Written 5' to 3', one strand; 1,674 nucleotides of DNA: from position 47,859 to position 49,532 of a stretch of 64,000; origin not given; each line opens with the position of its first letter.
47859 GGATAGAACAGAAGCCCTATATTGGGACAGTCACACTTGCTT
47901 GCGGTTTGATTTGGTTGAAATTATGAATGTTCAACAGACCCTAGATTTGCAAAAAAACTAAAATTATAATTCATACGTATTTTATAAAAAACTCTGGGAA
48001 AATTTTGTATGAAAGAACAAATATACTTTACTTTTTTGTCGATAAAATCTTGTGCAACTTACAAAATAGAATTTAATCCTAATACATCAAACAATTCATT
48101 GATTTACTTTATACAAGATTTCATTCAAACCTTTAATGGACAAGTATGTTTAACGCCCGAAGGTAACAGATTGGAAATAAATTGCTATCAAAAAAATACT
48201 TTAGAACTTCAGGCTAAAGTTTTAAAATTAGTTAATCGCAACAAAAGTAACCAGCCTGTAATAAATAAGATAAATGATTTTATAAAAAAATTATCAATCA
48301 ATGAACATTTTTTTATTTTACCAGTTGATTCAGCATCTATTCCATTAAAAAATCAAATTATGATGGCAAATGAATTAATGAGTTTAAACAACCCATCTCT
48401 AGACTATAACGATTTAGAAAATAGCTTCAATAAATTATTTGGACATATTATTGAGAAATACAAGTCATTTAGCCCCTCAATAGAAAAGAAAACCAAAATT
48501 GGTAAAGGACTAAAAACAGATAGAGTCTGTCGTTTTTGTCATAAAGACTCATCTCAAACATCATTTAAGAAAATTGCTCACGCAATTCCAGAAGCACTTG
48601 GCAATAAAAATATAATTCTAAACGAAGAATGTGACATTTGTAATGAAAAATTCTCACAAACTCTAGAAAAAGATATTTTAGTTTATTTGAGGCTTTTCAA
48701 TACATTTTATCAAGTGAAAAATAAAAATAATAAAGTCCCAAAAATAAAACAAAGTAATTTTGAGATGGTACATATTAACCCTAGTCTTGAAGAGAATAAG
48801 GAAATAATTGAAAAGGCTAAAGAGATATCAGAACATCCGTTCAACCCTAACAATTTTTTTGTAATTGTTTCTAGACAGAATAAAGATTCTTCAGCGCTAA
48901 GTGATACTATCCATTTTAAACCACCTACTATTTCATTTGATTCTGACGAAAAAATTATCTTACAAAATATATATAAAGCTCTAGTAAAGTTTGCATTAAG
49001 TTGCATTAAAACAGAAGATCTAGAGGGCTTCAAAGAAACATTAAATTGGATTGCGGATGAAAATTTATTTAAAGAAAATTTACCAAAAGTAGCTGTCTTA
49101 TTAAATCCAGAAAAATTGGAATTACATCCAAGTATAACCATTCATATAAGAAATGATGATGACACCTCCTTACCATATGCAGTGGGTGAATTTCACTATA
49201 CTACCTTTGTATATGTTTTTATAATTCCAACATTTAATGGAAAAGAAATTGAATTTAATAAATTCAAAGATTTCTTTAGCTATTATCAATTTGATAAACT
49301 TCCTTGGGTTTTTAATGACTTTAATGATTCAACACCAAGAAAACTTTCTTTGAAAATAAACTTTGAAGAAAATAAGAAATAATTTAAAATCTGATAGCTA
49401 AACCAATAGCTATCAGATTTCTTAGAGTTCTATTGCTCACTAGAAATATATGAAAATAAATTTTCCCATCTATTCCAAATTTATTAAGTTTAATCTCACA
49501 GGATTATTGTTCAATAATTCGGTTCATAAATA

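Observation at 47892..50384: Orphan AT-rich gene with central HNH-like nuclease motif trapped between an IS5-family element and a solo copy of the same IS end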

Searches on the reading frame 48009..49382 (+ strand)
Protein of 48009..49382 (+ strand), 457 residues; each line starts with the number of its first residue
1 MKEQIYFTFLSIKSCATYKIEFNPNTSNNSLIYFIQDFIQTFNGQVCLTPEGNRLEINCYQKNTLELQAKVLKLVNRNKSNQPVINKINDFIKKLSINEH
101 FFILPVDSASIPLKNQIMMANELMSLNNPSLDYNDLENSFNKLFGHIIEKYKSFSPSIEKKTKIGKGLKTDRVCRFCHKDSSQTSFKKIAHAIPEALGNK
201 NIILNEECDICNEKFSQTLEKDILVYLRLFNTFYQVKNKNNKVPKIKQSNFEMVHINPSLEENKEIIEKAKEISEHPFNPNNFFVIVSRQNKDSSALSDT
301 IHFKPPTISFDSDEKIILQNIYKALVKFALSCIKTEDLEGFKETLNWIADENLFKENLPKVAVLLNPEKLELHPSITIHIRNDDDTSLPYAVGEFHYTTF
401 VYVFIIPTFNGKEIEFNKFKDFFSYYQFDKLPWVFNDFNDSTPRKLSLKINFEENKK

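Call 3: search_protein_families(library=pfam, proteins=[window:48009-49379:+], max_evalue=1)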
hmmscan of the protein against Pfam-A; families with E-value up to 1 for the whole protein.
window:48009-49379:+ (457 aa): 2 families
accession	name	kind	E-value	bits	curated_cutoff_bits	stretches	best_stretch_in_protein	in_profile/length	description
PF14279.12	HNH_5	-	1.2e-10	41.5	27.5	1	174-222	1-50/56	HNH endonuclease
PF10367.15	zf-Vps39_C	-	0.34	10.9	24.7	0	170-179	8-17/41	Vacuolar sorting protein 39 C-terminal zinc finger domain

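Call 4: search_protein_families(library=padloc, proteins=[window:48009-49379:+], max_evalue=1)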
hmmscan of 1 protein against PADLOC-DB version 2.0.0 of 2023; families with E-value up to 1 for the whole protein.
window:48009-49379:+ (457 aa): 0 families

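Call 5: search_protein_families(library=ncbifam, proteins=[window:48009-49379:+], max_evalue=1)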
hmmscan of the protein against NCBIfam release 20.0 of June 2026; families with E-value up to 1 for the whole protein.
window:48009-49379:+ (457 aa): 1 family
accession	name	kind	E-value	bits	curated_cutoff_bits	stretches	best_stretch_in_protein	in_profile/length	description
NF010738.0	PRK14140.1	equivalog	0.063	13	137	1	212-294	82-162/191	nucleotide exchange factor GrpE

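Call 8: find_homologous_proteins(query=window:48009-49379:+)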
Query window:48009-49379:+ (457 aa): 223 proteins with E <= 0.001 among 5268 candidates; the best 120 are listed.
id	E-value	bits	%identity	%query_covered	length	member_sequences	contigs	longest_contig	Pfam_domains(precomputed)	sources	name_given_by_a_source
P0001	1.1e-283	959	95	100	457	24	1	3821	PF14279.13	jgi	-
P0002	2.3e-263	892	88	100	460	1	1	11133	PF14279.13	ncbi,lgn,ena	-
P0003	8.4e-212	722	72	100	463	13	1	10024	PF14279.13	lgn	-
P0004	7.9e-129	448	49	100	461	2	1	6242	PF14279.13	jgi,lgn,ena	-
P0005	5.7e-80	287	36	100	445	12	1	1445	PF14279.13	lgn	-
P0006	7.0e-80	287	39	98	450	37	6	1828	PF14279.13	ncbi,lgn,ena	-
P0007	1.5e-76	276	39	98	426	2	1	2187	PF14279.13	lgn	-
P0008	6.1e-74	267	36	99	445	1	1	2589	PF14279.13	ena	-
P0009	8.5e-74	267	38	88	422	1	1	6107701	PF14279.13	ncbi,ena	-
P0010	1.8e-73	266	39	93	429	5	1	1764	PF14279.13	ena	-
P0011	2.9e-73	265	40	90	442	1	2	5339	PF14279.13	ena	-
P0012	4.4e-73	265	39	88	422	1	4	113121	PF14279.13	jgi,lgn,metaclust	metaclust:\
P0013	6.1e-73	264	38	89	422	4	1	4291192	PF14279.13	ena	-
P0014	6.2e-73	264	39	82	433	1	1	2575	PF14279.13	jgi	jgi:hypothetical protein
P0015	8.0e-73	264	37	98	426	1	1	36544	PF14279.13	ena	-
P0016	9.8e-71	257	35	97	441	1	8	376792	PF14279.13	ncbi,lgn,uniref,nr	ncbi:hypothetical protein PSH47_04900 [Pseudoalteromonas sp. CST5]|uniref:HNH endonuclease n=1 Tax=u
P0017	9.3e-70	254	34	97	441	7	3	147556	PF14279.13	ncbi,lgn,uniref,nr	ncbi:hypothetical protein [Nitrosomonas sp.]|uniref:hypothetical protein n=1 Tax=Nitrosomonas sp. Ta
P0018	9.7e-70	254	35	98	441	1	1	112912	PF14279.13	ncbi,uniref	ncbi:HNH endonuclease [Shewanella xiamenensis]|uniref:HNH endonuclease n=1 Tax=Shewanella xiamenensi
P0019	5.4e-69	251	37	91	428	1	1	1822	PF14279.13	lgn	-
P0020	2.2e-68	249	41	86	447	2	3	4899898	PF14279.13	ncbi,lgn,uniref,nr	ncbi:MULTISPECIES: HNH endonuclease [Pectobacterium]|uniref:HNH endonuclease n=1 Tax=Pectobacterium 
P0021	3.0e-66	242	35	99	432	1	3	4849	PF14279.13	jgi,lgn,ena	-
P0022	7.1e-66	241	36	98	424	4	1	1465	PF14279.13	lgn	-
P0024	9.5e-65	237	36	89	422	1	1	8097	PF14279.13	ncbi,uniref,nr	ncbi:HNH endonuclease [Flavobacterium sp. GP15]|uniref:HNH endonuclease n=1 Tax=Flavobacterium sp. G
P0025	1.1e-64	237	33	98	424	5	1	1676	PF14279.13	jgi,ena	-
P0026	2.2e-64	236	37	92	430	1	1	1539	PF14279.13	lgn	-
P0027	1.2e-63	233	39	95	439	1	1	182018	PF14279.13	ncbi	ncbi:TPA: HNH endonuclease [Photobacterium damselae]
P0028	1.3e-63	233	34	98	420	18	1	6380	PF14279.13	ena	-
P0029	1.5e-63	233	35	98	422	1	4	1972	PF14279.13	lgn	-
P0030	2.3e-63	232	35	92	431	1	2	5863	PF14279.13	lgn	-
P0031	3.2e-63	232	34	98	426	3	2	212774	PF14279.13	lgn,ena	-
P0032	3.7e-63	232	35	88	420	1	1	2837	PF14279.13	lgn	-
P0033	6.5e-63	231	38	88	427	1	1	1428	PF14279.13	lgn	-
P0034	1.6e-62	230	35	99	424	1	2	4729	PF14279.13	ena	-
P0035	2.3e-62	229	35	99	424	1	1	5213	PF14279.13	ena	-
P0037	4.0e-62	228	35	95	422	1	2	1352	PF14279.13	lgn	-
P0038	6.7e-62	228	35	92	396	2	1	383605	PF14279.13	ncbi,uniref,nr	ncbi:HNH endonuclease [uncultured Tenacibaculum sp.]|uniref:HNH endonuclease n=1 Tax=uncultured Tena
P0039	6.9e-62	228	34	99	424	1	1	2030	PF14279.13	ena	-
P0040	1.3e-61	227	35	88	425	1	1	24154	PF14279.13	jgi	jgi:hypothetical protein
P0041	3.3e-61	225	34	99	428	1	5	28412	PF14279.13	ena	-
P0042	7.4e-61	224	32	99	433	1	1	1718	PF14279.13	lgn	-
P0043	1.2e-60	224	35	92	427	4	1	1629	PF14279.13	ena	-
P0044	1.4e-60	223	35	88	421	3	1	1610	PF14279.13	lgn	-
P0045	1.6e-60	223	35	92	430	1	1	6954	PF14279.13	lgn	-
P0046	1.9e-60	223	36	88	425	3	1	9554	PF14279.13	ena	-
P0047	2.2e-60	223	36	87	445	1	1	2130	PF14279.13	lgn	-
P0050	5.8e-59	218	35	88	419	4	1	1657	PF14279.13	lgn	-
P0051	7.9e-59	218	36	88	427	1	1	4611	PF14279.13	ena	-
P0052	1.2e-58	217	33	99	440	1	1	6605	PF14279.13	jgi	-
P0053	1.5e-58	217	33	100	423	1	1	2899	PF14279.13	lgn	-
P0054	2.3e-58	216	34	92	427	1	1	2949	PF14279.13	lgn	-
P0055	2.4e-58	216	35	89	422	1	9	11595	PF14279.13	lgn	-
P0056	3.3e-58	216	33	92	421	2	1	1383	PF14279.13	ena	-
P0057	3.7e-58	215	33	94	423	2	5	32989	PF14279.13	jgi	jgi:hypothetical protein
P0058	6.0e-58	215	36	92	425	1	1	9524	PF14279.13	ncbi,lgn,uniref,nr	ncbi:HNH endonuclease [Methylovulum sp.]|uniref:HNH endonuclease n=1 Tax=Methylovulum sp. TaxID=1916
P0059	1.1e-57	214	34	92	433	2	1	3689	PF14279.13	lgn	-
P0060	1.1e-57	214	34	86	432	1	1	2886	PF14279.13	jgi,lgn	jgi:hypothetical protein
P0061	5.8e-57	211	33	89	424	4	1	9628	PF14279.13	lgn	-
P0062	9.3e-57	211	35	88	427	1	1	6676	PF14279.13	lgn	-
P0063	1.3e-56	210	35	86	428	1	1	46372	PF14279.13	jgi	jgi:hypothetical protein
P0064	1.6e-56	210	36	92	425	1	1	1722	PF14279.13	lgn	-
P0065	2.2e-56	209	33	93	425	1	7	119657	PF14279.13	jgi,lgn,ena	jgi:hypothetical protein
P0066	2.8e-56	209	35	89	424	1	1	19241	PF14279.13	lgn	-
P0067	3.6e-56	209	33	96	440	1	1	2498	PF14279.13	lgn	-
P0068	8.0e-55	204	32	96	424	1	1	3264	PF14279.13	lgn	-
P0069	8.5e-55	204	32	100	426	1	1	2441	PF14279.13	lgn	-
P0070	2.8e-54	203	33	92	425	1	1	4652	PF14279.13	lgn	-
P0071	4.7e-54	202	38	85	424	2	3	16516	PF14279.13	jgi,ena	-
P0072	6.4e-54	201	32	89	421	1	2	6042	PF14279.13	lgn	-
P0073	7.7e-54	201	33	99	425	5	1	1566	PF14279.13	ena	-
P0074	1.3e-53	200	33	92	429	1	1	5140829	PF14279.13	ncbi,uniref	ncbi:HNH endonuclease [Aquimarina sp. SS2-1]|uniref:HNH endonuclease n=1 Tax=Aquimarina besae TaxID=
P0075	4.5e-53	199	32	91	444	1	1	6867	PF14279.13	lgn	-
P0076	1.4e-52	197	33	89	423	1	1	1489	PF14279.13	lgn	-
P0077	2.2e-52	196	30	88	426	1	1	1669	PF14279.13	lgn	-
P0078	1.8e-51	193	32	91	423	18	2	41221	PF14279.13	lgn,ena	-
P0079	3.5e-51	192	33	90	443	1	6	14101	PF14279.13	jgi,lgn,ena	-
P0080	4.3e-51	192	32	98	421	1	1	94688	PF14279.13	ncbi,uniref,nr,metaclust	ncbi:HNH endonuclease [Nafulsella turpanensis]|uniref:HNH endonuclease n=1 Tax=Nafulsella turpanensi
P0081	4.5e-51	192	33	92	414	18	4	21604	PF14279.13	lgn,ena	-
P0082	1.3e-50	191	32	90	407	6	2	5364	PF14279.13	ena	-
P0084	4.1e-50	189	33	86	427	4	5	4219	PF14279.13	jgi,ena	jgi:hypothetical protein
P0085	4.2e-50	189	32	92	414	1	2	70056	PF14279.13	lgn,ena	-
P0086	1.1e-49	187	34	85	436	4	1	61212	PF14279.13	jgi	-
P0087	1.3e-49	187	32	92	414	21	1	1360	PF14279.13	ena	-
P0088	1.6e-49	187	32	84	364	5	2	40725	PF14279.13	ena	-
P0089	1.7e-49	187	33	89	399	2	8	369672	PF14279.13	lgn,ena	-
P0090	3.3e-49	186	33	91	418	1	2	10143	PF14279.13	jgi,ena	-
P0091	4.1e-49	186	31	91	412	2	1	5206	PF14279.13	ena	-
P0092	8.9e-49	184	32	93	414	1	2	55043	PF14279.13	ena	-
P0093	9.6e-49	184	35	87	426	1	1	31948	PF14279.13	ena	-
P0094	1.0e-48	184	35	86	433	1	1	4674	PF14279.13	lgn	-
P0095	1.8e-48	183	31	91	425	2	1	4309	PF14279.13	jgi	-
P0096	2.0e-48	183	32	93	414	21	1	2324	PF14279.13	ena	-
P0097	2.4e-48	183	30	92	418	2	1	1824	PF14279.13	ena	-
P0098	4.4e-48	182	31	91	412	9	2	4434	PF14279.13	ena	-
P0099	8.0e-48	181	40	73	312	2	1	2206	PF14279.13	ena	-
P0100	8.4e-48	181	33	89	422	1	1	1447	PF14279.13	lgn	-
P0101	9.1e-48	181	30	94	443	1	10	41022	PF14279.13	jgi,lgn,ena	-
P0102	1.2e-47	181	33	88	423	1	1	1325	PF14279.13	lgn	-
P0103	1.9e-47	180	30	97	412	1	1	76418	PF14279.13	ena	-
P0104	2.1e-47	180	38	70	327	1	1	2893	PF14279.13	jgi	-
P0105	3.1e-47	179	39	67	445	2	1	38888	PF14279.13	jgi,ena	-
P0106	3.3e-47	179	32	86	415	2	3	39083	PF14279.13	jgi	jgi:hypothetical protein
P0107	4.7e-47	179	31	92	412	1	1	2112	PF14279.13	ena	-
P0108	1.4e-46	177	35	81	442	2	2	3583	PF14279.13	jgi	jgi:hypothetical protein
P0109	2.5e-46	176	30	89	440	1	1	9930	PF14279.13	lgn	-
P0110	2.7e-46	176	31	86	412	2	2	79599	PF14279.13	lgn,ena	-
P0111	7.4e-46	175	31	97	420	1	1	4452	PF14279.13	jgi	jgi:hypothetical protein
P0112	1.2e-45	174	32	85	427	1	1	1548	PF14279.13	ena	-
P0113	6.7e-45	172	33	89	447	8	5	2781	PF14279.13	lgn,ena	-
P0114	5.1e-43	165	32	87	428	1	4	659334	PF14279.13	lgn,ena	-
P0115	9.1e-43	165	32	80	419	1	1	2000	PF14279.13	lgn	-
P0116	1.5e-42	164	33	85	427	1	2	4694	PF14279.13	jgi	jgi:hypothetical protein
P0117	1.6e-42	164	34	82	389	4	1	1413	PF14279.13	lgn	-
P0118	1.9e-42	164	30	92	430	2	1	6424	PF14279.13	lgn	-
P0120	1.3e-41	161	31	89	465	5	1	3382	PF14279.13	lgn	-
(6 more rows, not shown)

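Call 11: find_encoding_contigs(protein=window:48009-49382:+, flank=10000, max_places=6)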
Protein window:48009-49382:+ (457 aa): 2 contigs read that carry it; 1 place shown.
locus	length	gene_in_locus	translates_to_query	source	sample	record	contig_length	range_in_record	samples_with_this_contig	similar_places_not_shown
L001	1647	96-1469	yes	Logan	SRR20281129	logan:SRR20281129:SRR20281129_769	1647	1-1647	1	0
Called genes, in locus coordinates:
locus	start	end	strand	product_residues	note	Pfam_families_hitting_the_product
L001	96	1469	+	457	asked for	PF14279:HNH_5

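Call 12: find_encoding_contigs(protein=P0002, flank=10000, max_places=3)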
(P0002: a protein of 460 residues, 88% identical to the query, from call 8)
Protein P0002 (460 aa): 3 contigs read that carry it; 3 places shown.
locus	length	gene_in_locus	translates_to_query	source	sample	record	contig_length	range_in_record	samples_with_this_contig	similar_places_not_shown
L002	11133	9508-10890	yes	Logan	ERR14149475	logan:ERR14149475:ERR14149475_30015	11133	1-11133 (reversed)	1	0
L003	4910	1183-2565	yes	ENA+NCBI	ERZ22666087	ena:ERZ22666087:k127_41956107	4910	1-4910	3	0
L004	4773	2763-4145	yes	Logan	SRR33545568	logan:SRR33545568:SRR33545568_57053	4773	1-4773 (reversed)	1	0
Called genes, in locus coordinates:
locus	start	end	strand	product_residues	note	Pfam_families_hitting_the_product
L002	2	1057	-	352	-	?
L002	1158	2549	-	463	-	PF00067:p450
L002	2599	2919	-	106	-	PF00111:Fer2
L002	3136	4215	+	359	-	PF12625:Arabinose_bd, PF12833:HTH_18, PF00165:HTH_AraC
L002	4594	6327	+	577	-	PF01555:N6_N4_Mtase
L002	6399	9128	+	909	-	PF04851:ResIII, PF00270:DEAD (weak)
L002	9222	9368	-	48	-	-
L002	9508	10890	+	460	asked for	PF14279:HNH_5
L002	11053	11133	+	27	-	?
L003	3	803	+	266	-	?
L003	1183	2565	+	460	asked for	PF14279:HNH_5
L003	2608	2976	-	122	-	PF01131:Topoisom_bac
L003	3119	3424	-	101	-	-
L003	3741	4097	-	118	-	-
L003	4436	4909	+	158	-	?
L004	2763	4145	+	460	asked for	PF14279:HNH_5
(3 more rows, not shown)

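Call 13: find_encoding_contigs(protein=P0003, flank=10000, max_places=3)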
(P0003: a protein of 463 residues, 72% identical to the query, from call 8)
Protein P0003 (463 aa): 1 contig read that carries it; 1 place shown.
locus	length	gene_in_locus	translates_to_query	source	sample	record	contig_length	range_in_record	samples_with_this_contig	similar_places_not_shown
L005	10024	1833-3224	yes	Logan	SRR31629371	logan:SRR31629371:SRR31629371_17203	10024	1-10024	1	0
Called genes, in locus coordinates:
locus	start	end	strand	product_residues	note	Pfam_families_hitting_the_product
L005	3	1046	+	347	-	?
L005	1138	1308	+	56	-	-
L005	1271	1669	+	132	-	PF20432:Xre-like-HTH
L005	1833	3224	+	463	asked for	PF14279:HNH_5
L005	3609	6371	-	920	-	PF02463:SMC_N (faint)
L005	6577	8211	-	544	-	PF01541:GIY-YIG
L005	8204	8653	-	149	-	PF13443:HTH_26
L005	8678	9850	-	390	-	PF00589:Phage_integrase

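Call 14: find_encoding_contigs(protein=P0020, flank=10000, max_places=3)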
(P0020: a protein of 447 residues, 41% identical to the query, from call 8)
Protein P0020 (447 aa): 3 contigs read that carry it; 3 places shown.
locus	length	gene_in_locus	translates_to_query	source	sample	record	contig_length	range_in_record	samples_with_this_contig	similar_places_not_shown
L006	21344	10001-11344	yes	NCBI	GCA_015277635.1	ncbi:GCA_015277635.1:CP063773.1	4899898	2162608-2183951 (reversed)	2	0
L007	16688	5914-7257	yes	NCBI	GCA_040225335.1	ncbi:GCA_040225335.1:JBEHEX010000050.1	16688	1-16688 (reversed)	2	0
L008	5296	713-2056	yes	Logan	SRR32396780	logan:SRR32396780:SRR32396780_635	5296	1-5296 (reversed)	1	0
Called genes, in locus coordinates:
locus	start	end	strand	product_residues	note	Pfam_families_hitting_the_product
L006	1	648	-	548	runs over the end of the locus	PF00999:Na_H_Exchanger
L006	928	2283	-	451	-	PF00860:Xan_ur_permease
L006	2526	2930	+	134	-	-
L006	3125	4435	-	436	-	PF13006:Nterm_IS4, PF01609:DDE_Tnp_1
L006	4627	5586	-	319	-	PF03279:Lip_A_acyltrans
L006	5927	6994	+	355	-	PF06674:DUF1176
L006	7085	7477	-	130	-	PF12680:SnoaL_2 (weak), PF13474:SnoaL_3, PF14534:DUF4440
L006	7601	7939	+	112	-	PF07883:Cupin_2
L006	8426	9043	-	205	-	-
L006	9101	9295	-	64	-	PF05534:HicB (weak)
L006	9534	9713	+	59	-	-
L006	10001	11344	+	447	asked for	PF14279:HNH_5 (weak)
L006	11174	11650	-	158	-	-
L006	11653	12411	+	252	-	PF13391:HNH_2, PF20277:CTD11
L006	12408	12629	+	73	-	PF20292:MC7, PF20293:MC6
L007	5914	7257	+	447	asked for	PF14279:HNH_5 (weak)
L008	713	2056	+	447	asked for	PF14279:HNH_5 (weak)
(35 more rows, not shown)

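Call 18: search_solved_structures(query=A1, max_evalue=1, show_alignments=2)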
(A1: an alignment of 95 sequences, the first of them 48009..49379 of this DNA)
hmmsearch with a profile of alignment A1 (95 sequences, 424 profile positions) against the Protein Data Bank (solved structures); distinct sequences matched with E-value up to 1: 2.
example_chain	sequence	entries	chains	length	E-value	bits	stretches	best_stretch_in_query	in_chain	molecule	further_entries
2mar_A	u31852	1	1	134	0.4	12.6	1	206-287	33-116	SXP/RAL-2 family protein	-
2wpr_A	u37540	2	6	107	0.75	11.7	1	58-151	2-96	TRIMERIC AUTOTRANSPORTER ADHESIN FRAGMENT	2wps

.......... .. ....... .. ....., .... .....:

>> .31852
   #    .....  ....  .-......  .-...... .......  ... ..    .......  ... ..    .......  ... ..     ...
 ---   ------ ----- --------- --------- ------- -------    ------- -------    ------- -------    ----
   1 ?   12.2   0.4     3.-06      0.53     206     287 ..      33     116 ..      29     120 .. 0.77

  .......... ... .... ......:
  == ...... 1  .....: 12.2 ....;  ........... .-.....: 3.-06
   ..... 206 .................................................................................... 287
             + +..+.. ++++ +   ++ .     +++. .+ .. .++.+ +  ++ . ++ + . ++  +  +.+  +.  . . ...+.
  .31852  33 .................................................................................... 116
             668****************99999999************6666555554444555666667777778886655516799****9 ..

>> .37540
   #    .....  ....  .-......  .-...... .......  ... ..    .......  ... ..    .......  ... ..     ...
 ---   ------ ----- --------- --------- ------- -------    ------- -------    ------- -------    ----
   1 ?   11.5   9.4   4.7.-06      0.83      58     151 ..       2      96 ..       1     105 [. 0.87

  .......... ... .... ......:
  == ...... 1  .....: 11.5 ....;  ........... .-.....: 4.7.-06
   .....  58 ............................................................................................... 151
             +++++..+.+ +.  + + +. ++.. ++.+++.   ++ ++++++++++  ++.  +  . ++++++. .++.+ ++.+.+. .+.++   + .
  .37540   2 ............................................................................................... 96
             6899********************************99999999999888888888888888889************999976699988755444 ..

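Call 19: search_protein_families(library=phrogs, proteins=[window:48009-49379:+], max_evalue=1)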
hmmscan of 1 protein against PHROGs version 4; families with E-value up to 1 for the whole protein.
window:48009-49379:+ (457 aa): 3 families
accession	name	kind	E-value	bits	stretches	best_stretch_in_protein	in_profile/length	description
phrog_26663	-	unknown function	9.1e-22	78.6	1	169-352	32-190/324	-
phrog_6871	-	unknown function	0.025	15.8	1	315-362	7-56/95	-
phrog_2323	-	DNA, RNA and nucleotide metabolism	0.4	11.7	1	168-224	32-92/113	HNH endonuclease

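Call 24: find_related_loci(query=A1, collection=genome_contigs, flank=10000)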
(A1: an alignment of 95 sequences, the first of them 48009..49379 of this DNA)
Query A1 (457 aa) in genome_contigs; peptide patterns used: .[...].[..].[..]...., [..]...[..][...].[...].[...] (x = any residue, [..] = any of these).
128 stretches matched a pattern; 120 encode a relative of the query (tblastn E <= 1e-3); the best 80 are kept; 80 distinct loci.
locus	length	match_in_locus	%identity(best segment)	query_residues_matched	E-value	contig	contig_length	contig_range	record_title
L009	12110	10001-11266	34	1-446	6e-80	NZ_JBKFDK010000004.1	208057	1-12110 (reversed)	Motilimonas sp. KMU-193 4, whole genome shotgun sequence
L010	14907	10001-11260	34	1-444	3e-77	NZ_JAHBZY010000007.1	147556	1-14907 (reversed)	MAG: Nitrosomonas sp. isolate ACE_PRO53 PRO53_7, whole genome shotgun sequence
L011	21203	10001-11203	35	27-457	2e-74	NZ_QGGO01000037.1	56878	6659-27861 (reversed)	Arcicella aurantiaca strain DSM 22214 LV89DRAFT_scaffold00037.37, whole genome shotgun sequence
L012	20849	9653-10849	35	27-453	3e-69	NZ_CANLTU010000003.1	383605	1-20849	Uncultured Tenacibaculum sp. isolate 2-514A.fasta NODE_3, whole genome shotgun sequence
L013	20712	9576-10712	36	48-455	7e-69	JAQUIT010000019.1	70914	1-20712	MAG: Desulfuromonadaceae bacterium isolate STCSWMC_67 NODE_619_length_70914_cov_76.658935_ST_CSWMC, whole genome shotgun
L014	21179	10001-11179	32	37-456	1e-64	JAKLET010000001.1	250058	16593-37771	MAG: Deltaproteobacteria bacterium isolate RA.bin14 RA.bin14_1, whole genome shotgun sequence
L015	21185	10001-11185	36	35-456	1e-64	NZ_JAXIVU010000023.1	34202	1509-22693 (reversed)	Denitrificimonas halotolerans strain JX-1 NODE_23_length_34202_cov_157.925488, whole genome shotgun sequence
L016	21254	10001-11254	31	5-457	1e-64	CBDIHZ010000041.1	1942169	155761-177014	MAG: Roseivirga sp. isolate 41ee1c54-7d41-4592-86ce-9a47ec6e0262 genome assembly, contig: contig_41, whole genome shotgu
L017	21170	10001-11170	35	35-452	8e-65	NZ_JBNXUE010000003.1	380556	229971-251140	Tenacibaculum sp. SDUM215027 scaffold3, whole genome shotgun sequence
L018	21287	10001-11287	34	5-451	4e-64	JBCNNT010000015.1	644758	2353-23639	MAG: Enterobacter sp. isolate SMAGNO108 Contig15, whole genome shotgun sequence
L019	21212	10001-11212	33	18-453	5e-63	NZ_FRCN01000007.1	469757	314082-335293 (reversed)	Chitinophaga sp. CF418, whole genome shotgun sequence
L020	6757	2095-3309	33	27-455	3e-62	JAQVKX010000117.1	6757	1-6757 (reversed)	MAG: Candidatus Gastranaerophilales bacterium isolate STE_97 NODE_32017_length_6757_cov_5.481297_Sandtown_E, whole genom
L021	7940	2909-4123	33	27-455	3e-62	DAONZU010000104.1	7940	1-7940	MAG TPA_asm: Bacteroidales bacterium isolate AMR_MDS_4088 NODE_11009_length_7940_cov_14.373874, whole genome shotgun seq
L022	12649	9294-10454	34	7-427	5e-62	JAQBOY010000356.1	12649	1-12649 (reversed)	MAG: Mucilaginibacter sp. isolate RYN_333 scaffold_1053741, whole genome shotgun sequence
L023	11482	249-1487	32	8-457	1e-61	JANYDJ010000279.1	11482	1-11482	MAG: Flavobacteriaceae bacterium isolate 336R_metabinner_54 336R_k141_392507, whole genome shotgun sequence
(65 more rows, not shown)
